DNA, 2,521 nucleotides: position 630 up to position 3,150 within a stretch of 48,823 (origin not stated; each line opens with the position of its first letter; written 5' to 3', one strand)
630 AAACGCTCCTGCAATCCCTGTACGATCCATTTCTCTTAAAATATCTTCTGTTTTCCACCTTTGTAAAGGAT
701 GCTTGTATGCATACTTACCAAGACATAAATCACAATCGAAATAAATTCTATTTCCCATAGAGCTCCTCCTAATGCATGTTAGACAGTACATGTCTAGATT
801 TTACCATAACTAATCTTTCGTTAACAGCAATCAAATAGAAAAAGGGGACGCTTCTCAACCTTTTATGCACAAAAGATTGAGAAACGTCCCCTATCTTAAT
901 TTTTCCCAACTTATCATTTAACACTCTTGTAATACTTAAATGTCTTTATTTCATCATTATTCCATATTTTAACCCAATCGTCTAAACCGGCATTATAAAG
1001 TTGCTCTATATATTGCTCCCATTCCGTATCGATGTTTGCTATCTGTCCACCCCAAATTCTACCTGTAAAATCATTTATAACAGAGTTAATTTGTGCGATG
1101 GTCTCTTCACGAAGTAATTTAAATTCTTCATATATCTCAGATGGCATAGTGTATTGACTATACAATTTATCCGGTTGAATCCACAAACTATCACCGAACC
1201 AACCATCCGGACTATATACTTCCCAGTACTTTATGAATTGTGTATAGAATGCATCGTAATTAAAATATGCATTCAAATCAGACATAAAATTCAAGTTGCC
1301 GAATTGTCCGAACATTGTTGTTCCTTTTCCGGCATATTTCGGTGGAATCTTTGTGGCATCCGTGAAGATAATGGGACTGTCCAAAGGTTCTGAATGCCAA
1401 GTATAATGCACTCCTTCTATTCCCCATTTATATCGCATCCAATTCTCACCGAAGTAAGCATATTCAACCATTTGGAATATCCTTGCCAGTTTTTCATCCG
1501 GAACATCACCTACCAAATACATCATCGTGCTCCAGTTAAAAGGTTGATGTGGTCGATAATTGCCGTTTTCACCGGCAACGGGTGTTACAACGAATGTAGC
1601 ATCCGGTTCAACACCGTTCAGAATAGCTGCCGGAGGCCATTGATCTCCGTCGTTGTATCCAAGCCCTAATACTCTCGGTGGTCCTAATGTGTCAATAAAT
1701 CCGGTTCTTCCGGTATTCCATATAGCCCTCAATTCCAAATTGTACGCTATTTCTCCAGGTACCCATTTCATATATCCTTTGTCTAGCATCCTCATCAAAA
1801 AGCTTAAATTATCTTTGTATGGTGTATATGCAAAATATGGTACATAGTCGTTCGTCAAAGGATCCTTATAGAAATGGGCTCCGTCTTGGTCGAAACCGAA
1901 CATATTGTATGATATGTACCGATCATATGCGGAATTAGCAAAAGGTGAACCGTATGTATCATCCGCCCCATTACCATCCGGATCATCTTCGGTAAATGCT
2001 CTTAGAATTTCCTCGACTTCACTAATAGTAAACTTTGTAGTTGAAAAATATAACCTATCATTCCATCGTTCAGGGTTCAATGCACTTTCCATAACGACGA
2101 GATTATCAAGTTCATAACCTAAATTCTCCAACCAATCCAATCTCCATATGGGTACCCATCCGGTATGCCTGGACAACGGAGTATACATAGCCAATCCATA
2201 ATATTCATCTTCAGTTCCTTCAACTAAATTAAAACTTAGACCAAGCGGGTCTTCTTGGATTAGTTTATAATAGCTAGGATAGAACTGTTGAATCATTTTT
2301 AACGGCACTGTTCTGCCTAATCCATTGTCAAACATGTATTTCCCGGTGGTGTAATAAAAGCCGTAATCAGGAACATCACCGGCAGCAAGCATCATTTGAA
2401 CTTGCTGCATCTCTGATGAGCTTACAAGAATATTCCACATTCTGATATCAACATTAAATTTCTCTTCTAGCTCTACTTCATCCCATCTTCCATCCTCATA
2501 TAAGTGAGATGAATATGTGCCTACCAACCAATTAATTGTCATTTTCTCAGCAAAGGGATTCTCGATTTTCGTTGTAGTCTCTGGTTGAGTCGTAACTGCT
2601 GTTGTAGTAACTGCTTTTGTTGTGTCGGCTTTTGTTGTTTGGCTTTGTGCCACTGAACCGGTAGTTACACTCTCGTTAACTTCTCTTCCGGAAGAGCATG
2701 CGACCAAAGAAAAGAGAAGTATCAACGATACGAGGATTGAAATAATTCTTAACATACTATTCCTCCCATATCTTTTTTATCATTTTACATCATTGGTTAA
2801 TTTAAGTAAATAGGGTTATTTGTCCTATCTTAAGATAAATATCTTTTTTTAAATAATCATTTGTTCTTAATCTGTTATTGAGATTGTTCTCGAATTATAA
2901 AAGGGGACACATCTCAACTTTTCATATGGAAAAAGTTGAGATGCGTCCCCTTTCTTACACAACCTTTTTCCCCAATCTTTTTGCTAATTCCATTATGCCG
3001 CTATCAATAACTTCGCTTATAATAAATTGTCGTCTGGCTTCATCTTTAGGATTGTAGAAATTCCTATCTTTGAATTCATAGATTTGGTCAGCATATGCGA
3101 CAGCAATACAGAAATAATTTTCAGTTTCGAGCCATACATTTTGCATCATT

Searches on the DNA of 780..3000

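Call 16: search_rna_families(source=window, start=780, end=3000, threshold=evalue, max_evalue=10)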
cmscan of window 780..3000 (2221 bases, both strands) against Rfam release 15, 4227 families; matches with E-value up to 10: 21.
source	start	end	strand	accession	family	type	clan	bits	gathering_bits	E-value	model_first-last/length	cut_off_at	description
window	2835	2953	+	RF04342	Plastid-psbA-1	Cis-reg;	CL00153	35.1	54.3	0.033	1-114/114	no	Plastid-psbA-1 3UTR RNA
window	2887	2964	-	RF04174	MIR4208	Gene; miRNA;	-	34.1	140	0.0082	1-191/191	no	MIR4208 microRNA precursor family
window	2896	2959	-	RF03940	MIR9563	Gene; miRNA;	-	33.7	90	0.00044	1-127/127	no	MIR9563 microRNA precursor family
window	835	900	-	RF03940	MIR9563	Gene; miRNA;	-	31.6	90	0.0016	1-127/127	no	MIR9563 microRNA precursor family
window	2900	2953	+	RF01024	mir-944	Gene; miRNA;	-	29.7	100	0.012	1-88/88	no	mir-944 microRNA precursor family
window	831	904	-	RF03796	mir-5984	Gene; miRNA;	-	28.8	95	0.0051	1-74/74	no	mir-5984 microRNA precursor family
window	2894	2959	+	RF03940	MIR9563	Gene; miRNA;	-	28.3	90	0.011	1-127/127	no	MIR9563 microRNA precursor family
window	835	900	+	RF03940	MIR9563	Gene; miRNA;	-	27.8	90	0.015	1-127/127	no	MIR9563 microRNA precursor family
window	2892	2957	+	RF03880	mir-1684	Gene; miRNA;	-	25.1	60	0.043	1-87/87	no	mir-1684 microRNA precursor family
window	1235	1292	+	RF00179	GAIT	Cis-reg;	-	22.6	37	0.38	1-71/71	no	GAIT element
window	2901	2952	-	RF04156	MIR2670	Gene; miRNA;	-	22.2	117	0.075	1-200/200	no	MIR2670 microRNA precursor family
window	1722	1809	+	RF02107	DLEU2_3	Gene; lncRNA;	-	20.6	60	5.3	1-76/76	no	Deleted in lymphocytic leukemia 2 conserved region 3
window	844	892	-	RF04199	MIR6027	Gene; miRNA;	-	19.5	95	0.59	1-159/159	no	MIR6027 microRNA precursor family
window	2830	2960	+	RF02669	PsiU6-40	Gene; snRNA; snoRNA; scaRNA;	-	19.4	48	0.67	1-142/142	no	Drosophila small cajal body-specific RNA PsiU6-40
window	830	945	-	RF02029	sraA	Gene; sRNA;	-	19.2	56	9.5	1-95/95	no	sraA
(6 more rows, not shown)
